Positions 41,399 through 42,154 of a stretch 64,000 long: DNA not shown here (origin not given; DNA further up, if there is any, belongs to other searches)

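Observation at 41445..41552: The rml cluster lacks rmlD; only a 35-codon, translationally coupled remnant with an RmlD-like N-terminus remains between rmlB and the cupin gene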

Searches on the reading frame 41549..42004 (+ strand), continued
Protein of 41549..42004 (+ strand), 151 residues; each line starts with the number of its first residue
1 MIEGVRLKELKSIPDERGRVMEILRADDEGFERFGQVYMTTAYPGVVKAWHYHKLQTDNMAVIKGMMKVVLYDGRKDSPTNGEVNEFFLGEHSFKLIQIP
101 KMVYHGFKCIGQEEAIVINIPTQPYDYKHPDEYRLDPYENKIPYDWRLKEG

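Call 15: search_solved_structures(query=window:41549-42004:+, max_evalue=1, show_alignments=4)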
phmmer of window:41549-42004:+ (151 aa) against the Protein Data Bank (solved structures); distinct sequences matched with E-value up to 1: 31.
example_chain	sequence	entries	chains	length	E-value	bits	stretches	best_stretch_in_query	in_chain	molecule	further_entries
3ejk_A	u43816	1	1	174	1.4e-27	99.4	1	2-146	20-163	dTDP Sugar Isomerase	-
2b9u_A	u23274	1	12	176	3.3e-10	43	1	4-138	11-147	hypothetical dTDP-4-dehydrorhamnose 3,5-epimerase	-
1wlt_A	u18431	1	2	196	4.5e-10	42.5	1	4-138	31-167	176aa long hypothetical dTDP-4-dehydrorhamnose 3,5-epimerase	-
6ndr_A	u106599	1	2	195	2.4e-06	30.4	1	4-150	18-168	dTDP-4-dehydrorhamnose 3,5-epimerase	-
1ep0_A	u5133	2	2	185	8.5e-06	28.7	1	3-148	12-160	DTDP-6-DEOXY-D-XYLO-4-HEXULOSE 3,5-EPIMERASE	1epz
4yrd_A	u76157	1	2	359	1.6e-05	27.7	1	15-136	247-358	Capsular polysaccharide synthesis enzyme Cap5F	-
2zkl_A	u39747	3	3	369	1.7e-05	27.7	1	15-136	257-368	Capsular polysaccharide synthesis enzyme Cap5F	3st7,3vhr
23eg_A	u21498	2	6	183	1.9e-05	27.5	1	3-148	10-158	dTDP-4-dehydrorhamnose 3,5-epimerase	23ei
9uyw_A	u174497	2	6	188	2.1e-05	27.4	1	3-148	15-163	dTDP-4-dehydrorhamnose 3,5-epimerase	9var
5buv_A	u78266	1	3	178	3.6e-05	26.6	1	4-119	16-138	Putative epimerase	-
23ef_A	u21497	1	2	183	3.7e-05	26.6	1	4-148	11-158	dTDP-4-dehydrorhamnose 3,5-epimerase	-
9j9s_A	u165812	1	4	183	5.2e-05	26.1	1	3-147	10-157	dTDP-4-dehydrorhamnose 3,5-epimerase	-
9j9q_A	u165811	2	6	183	5.2e-05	26.1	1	3-147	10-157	dTDP-4-dehydrorhamnose 3,5-epimerase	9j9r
3ryk_A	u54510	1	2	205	6.7e-05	25.7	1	41-130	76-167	dTDP-4-dehydrorhamnose 3,5-epimerase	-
9kyn_A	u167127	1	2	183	0.00012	25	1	3-148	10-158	dTDP-4-dehydrorhamnose 3,5-epimerase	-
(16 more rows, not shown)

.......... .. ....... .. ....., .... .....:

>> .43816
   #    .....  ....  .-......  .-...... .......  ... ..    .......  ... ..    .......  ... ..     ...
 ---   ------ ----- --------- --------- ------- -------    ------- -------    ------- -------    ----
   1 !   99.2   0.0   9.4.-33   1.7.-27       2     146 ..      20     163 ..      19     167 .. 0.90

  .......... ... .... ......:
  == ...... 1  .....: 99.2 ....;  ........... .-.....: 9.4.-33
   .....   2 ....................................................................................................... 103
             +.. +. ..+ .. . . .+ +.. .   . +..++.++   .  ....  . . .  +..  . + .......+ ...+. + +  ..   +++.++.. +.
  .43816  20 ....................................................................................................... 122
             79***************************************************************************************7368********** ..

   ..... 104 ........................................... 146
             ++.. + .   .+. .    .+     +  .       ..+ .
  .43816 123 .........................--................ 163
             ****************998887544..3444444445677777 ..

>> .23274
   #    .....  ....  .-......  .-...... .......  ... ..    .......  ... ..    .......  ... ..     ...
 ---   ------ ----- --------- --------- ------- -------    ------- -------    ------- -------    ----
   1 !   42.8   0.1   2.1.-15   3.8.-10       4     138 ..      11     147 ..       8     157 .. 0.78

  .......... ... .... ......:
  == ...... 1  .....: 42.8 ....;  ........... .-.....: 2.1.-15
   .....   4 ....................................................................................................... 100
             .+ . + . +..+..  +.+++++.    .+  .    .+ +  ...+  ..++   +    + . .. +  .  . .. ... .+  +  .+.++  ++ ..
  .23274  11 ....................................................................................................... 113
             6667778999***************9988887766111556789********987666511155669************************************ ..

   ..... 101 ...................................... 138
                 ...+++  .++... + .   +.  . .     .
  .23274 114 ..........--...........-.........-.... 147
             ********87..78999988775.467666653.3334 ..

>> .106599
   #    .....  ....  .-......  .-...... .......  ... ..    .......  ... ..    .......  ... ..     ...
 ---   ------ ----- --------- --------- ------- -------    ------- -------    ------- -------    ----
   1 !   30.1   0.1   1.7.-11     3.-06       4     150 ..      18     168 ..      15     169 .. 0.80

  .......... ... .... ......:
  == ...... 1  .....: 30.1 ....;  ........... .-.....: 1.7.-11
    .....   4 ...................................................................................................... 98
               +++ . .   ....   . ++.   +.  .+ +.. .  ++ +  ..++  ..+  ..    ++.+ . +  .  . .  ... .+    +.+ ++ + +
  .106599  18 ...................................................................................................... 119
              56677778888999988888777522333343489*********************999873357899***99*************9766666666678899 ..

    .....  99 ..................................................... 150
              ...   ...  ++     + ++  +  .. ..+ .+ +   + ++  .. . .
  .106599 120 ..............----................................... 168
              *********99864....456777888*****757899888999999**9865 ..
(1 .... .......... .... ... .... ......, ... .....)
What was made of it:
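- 41549..42004 (+): 151-aa cupin, a divergent short RmlC-superfamily dTDP-4-keto-6-deoxyhexose epimerase homologue. The best PDB match is 3EJK, E 1e-27, followed by archaeal RmlC (call 15).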

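Call 16: find_related_loci(query=window:41549-42004:+, collection=genome_contigs, flank=6000)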
Query window:41549-42004:+ (151 aa) in genome_contigs; peptide patterns used: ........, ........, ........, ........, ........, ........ (x = any residue, [..] = any of these).
320 stretches matched a pattern; 142 encode a relative of the query (tblastn E <= 1e-3); the best 80 are kept; 80 distinct loci.
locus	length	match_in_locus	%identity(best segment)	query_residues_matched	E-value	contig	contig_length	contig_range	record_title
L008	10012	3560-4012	87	1-151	3e-90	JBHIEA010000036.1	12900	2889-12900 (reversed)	MAG: bacterium isolate b3.sp2_bin.56 NODE_1513_length_12900_cov_6.068120, whole genome shotgun sequence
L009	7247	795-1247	83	1-151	4e-87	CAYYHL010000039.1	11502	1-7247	MAG TPA_asm: uncultured Clostridia bacterium isolate SRP239594_co1_38 genome assembly, contig: NODE_2903_length_11502_co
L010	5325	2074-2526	83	1-151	4e-86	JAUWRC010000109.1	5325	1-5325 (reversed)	MAG: Clostridia bacterium isolate CSMAG_2518 CSMAG_2518_k141_775998_length_5325_cov_7.9923, whole genome shotgun sequenc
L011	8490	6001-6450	80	1-150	2e-81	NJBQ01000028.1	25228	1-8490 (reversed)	MAG: Candidatus Aerophobetes bacterium Ae_b3a 1407, whole genome shotgun sequence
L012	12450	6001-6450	77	1-150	2e-80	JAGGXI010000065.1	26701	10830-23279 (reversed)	MAG: Candidatus Aerophobetes bacterium isolate AUK148 PB_MBMC_102_c_000000000038, whole genome shotgun sequence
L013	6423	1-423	82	11-151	9e-78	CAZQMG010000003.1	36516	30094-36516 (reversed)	MAG TPA_asm: uncultured Clostridia bacterium isolate binchicken_co262_90 genome assembly, contig: NODE_979_length_36516_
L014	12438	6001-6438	74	1-146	3e-76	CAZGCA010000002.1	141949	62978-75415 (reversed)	MAG TPA_asm: uncultured bacterium isolate SRP068000_co1_623 genome assembly, contig: NODE_51_length_141949_cov_9.609469,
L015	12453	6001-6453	70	1-151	1e-73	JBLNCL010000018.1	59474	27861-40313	MAG: Betaproteobacteria bacterium isolate MAG126 PRJNA950955_bin33_renamed_17, whole genome shotgun sequence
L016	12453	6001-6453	70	1-151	2e-72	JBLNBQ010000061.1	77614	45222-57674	MAG: Chitinophagales bacterium isolate MAG147 PRJNA950955_bin9_renamed_60, whole genome shotgun sequence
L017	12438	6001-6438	73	1-146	4e-72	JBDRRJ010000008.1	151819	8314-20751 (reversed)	MAG: Pseudomonadota bacterium isolate MEGAHIT-group-2.91 k141_1087790, whole genome shotgun sequence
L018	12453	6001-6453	71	1-151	6e-72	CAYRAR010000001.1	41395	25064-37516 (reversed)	MAG TPA_asm: uncultured Thermodesulfobacteriota bacterium isolate SRP338002_co1_158 genome assembly, contig: NODE_871_le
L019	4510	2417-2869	72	1-151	1e-71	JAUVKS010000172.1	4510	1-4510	MAG: Pseudomonadota bacterium isolate CSMAG_486 CSMAG_486_k141_2751817_length_4510_cov_9.4823, whole genome shotgun sequ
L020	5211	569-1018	70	1-150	3e-71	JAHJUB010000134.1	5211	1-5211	MAG: Candidatus Omnitrophota bacterium isolate OS_PC_MetaG.mb.78 OS_PC_MetaG.mb.78_k141_689308, whole genome shotgun seq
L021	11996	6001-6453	68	1-151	4e-71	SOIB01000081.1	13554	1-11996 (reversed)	MAG: Candidatus Stahlbacteria bacterium isolate E29_bin14 NODE_1214_length_13554_cov_12.436921, whole genome shotgun seq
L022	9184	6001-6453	70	1-151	5e-71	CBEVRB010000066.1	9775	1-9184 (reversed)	MAG TPA_asm: uncultured bacterium isolate SRR24791474_binner12_Refined_27 genome assembly, contig: ERZ25515408.1293, who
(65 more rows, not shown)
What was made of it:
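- Tried and rejected: The best cupin match was 87% identical (call 16).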

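Call 21: find_encoding_contigs(protein=P0002, flank=4000, max_places=4)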
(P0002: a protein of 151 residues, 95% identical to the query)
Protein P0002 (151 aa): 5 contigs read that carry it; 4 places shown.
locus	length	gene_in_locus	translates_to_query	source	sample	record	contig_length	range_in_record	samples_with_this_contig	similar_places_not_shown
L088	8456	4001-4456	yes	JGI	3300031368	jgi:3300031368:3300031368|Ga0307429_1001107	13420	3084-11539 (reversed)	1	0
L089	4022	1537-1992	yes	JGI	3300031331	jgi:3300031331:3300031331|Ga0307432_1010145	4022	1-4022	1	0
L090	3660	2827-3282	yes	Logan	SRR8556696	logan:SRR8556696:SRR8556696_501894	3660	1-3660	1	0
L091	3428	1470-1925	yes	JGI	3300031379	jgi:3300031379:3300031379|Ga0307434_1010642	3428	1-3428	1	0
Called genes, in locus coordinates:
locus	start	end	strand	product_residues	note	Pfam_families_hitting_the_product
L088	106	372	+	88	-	PF05635:23S_rRNA_IVP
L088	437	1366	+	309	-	PF01073:3Beta_HSD, PF01370:Epimerase, PF02719:Polysacc_synt_2 (faint), PF04321:RmlD_sub_bind, PF07993:NAD_binding_4 (faint), PF16363:GDP_Man_Dehyd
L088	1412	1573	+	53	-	PF03966:Trm112p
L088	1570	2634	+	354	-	PF00483:NTP_transferase, PF12804:NTP_transf_3, PF25084:LbH_EIF2B (weak), PF25087:GMPPB_C (faint)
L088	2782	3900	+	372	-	PF01073:3Beta_HSD, PF01370:Epimerase, PF07993:NAD_binding_4, PF16363:GDP_Man_Dehyd (weak), PF02719:Polysacc_synt_2, PF16363:GDP_Man_Dehyd, PF04321:RmlD_sub_bind, PF13460:NAD_binding_10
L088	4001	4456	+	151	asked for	PF00908:dTDP_sugar_isom, PF14667:Polysacc_synt_C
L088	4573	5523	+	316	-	PF02706:Wzz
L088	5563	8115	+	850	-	PF00082:Peptidase_S8, PF19190:BACON_2, PF13860:FlgD_ig (weak)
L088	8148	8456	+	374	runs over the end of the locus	PF00106:adh_short (weak), PF01073:3Beta_HSD, PF01370:Epimerase, PF02719:Polysacc_synt_2, PF13460:NAD_binding_10 (weak), PF16363:GDP_Man_Dehyd, PF01370:Epimerase, PF16363:GDP_Man_Dehyd, +3 more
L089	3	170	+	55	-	?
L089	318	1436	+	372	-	PF01073:3Beta_HSD, PF01370:Epimerase, PF07993:NAD_binding_4, PF16363:GDP_Man_Dehyd (weak), PF02719:Polysacc_synt_2, PF16363:GDP_Man_Dehyd, PF04321:RmlD_sub_bind, PF13460:NAD_binding_10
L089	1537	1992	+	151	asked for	PF00908:dTDP_sugar_isom, PF14667:Polysacc_synt_C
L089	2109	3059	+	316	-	PF02706:Wzz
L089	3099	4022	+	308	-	?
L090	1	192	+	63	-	?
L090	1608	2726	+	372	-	PF01073:3Beta_HSD, PF01370:Epimerase, PF07993:NAD_binding_4, PF16363:GDP_Man_Dehyd (weak), PF02719:Polysacc_synt_2, PF16363:GDP_Man_Dehyd, PF04321:RmlD_sub_bind, PF13460:NAD_binding_10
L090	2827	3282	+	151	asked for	PF00908:dTDP_sugar_isom, PF14667:Polysacc_synt_C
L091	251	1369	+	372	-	PF01073:3Beta_HSD, PF01370:Epimerase, PF07993:NAD_binding_4, PF16363:GDP_Man_Dehyd (weak), PF02719:Polysacc_synt_2, PF16363:GDP_Man_Dehyd, PF04321:RmlD_sub_bind, PF13460:NAD_binding_10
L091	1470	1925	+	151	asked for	PF00908:dTDP_sugar_isom, PF14667:Polysacc_synt_C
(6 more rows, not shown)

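Call 22: find_encoding_contigs(protein=P0003, flank=4000, max_places=3)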
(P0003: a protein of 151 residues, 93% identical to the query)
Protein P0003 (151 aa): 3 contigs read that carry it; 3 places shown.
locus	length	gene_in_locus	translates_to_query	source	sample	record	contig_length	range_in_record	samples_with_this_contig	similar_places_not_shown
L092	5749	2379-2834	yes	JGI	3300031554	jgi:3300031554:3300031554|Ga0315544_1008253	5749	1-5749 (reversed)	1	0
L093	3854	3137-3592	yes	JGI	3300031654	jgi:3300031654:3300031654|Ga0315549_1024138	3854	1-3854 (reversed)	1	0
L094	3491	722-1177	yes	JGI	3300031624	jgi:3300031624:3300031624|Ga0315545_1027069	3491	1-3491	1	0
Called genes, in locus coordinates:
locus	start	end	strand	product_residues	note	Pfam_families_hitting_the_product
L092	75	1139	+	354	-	PF00483:NTP_transferase, PF12804:NTP_transf_3, PF25084:LbH_EIF2B (weak), PF25087:GMPPB_C (faint)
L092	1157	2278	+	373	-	PF01370:Epimerase, PF07993:NAD_binding_4, PF16363:GDP_Man_Dehyd, PF02719:Polysacc_synt_2, PF01073:3Beta_HSD, PF04321:RmlD_sub_bind, PF13460:NAD_binding_10 (weak)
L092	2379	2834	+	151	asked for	PF00908:dTDP_sugar_isom, PF14667:Polysacc_synt_C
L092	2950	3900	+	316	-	PF02706:Wzz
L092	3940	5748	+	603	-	?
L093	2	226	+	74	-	?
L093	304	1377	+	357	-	PF00483:NTP_transferase, PF12804:NTP_transf_3, PF25084:LbH_EIF2B (faint), PF25087:GMPPB_C (faint), PF24894:Hexapep_GlmU (faint)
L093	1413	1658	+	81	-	PF14076:DUF4258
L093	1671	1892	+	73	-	PF10049:DUF2283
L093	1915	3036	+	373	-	PF01370:Epimerase, PF07993:NAD_binding_4, PF16363:GDP_Man_Dehyd, PF02719:Polysacc_synt_2, PF01073:3Beta_HSD, PF04321:RmlD_sub_bind, PF13460:NAD_binding_10 (weak)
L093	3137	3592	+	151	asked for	PF00908:dTDP_sugar_isom, PF14667:Polysacc_synt_C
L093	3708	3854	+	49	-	?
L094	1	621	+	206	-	?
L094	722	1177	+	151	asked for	PF00908:dTDP_sugar_isom, PF14667:Polysacc_synt_C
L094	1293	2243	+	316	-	PF02706:Wzz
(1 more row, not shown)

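Call 23: find_encoding_contigs(protein=P0010, flank=4000, max_places=3)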
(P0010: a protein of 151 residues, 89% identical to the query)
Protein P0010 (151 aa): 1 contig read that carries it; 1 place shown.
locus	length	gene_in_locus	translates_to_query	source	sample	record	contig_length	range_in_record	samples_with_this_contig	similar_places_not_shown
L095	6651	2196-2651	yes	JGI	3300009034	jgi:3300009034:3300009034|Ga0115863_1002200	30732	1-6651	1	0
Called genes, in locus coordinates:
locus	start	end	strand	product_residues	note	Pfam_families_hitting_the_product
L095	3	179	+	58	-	?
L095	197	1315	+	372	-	PF01073:3Beta_HSD, PF01370:Epimerase, PF04321:RmlD_sub_bind, PF07993:NAD_binding_4, PF16363:GDP_Man_Dehyd, PF02719:Polysacc_synt_2, PF13460:NAD_binding_10 (weak)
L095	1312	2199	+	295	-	PF01073:3Beta_HSD, PF01370:Epimerase, PF02719:Polysacc_synt_2, PF04321:RmlD_sub_bind, PF16363:GDP_Man_Dehyd, PF07993:NAD_binding_4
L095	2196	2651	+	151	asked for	PF00908:dTDP_sugar_isom, PF14667:Polysacc_synt_C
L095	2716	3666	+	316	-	PF02706:Wzz, PF13807:GNVR (weak)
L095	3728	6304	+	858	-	PF00082:Peptidase_S8, PF19190:BACON_2 (weak), PF13860:FlgD_ig (weak)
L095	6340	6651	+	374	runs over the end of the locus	PF01073:3Beta_HSD, PF01370:Epimerase, PF02719:Polysacc_synt_2, PF07993:NAD_binding_4, PF13460:NAD_binding_10, PF16363:GDP_Man_Dehyd, PF01370:Epimerase, PF16363:GDP_Man_Dehyd, +2 more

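Call 33: find_related_loci(query=L095:1312-2196:+, collection=metagenome_contigs, flank=3000)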
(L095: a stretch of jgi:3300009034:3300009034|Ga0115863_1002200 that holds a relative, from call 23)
Query L095:1312-2196:+ (295 aa) in metagenome_contigs; peptide patterns used: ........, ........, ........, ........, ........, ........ (x = any residue, [..] = any of these).
378 stretches matched a pattern; 298 encode a relative of the query (tblastn E <= 1e-3); the best 80 are kept; 80 distinct loci.
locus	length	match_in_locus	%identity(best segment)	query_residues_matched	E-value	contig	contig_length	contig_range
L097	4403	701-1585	90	1-295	0e+0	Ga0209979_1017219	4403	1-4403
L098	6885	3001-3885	89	1-295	0e+0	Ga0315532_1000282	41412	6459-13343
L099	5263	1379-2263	89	1-295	0e+0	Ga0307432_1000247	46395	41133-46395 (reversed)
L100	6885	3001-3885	89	1-295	0e+0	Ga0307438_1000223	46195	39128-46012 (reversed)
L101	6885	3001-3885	87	1-295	2e-178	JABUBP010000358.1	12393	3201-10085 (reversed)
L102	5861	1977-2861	86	1-295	4e-177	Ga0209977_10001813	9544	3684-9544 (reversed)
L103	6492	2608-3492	84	1-295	3e-172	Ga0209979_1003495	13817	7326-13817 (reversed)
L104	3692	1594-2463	81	1-290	7e-171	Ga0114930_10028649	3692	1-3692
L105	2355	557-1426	79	1-290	2e-170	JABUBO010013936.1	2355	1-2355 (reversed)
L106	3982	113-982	78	1-290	1e-159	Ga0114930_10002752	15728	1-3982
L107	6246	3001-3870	67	1-290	1e-138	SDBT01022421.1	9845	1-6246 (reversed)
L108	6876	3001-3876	66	1-292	8e-138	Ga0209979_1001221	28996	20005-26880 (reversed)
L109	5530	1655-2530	64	1-292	6e-135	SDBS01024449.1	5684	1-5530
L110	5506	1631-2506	64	1-292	2e-134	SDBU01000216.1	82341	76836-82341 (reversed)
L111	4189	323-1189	67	1-291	6e-133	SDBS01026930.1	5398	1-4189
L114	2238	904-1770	66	1-291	2e-138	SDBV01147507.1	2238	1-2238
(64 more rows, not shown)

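Call 45: predict_structure(alignment_id=A1)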
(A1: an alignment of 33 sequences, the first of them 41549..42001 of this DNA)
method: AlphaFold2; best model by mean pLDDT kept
length: 151 residues; sequences in the alignment: 33
mean_pLDDT: 84.1   pTM: 0.80
mean pLDDT of the five models: 84.1, 82.4, 81.8, 79.6, 76.7
residues with pLDDT >= 90: 79; 70-90: 42; 50-70: 25; < 50: 5
segments of 3 or more residues with pLDDT < 50: none
pLDDT, mean of each block of 10 residues (from residue 1): 89 57 54 68 91 91 92 96 95 89 95 90 85 92 81 42
secondary structure, 60 per line:
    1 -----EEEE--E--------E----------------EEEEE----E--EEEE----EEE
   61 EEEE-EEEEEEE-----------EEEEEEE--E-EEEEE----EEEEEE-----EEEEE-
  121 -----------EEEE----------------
elements in order: E6-9 E38-42 E50-53 E58-64 E66-72 E84-90 E95-99 E104-109 E115-119 E132-135
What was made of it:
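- On RmlC (dTDP-4-dehydrorhamnose 3,5-epimerase), for the neighbouring cupin: The AF2 model has pLDDT 84 (call 45).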
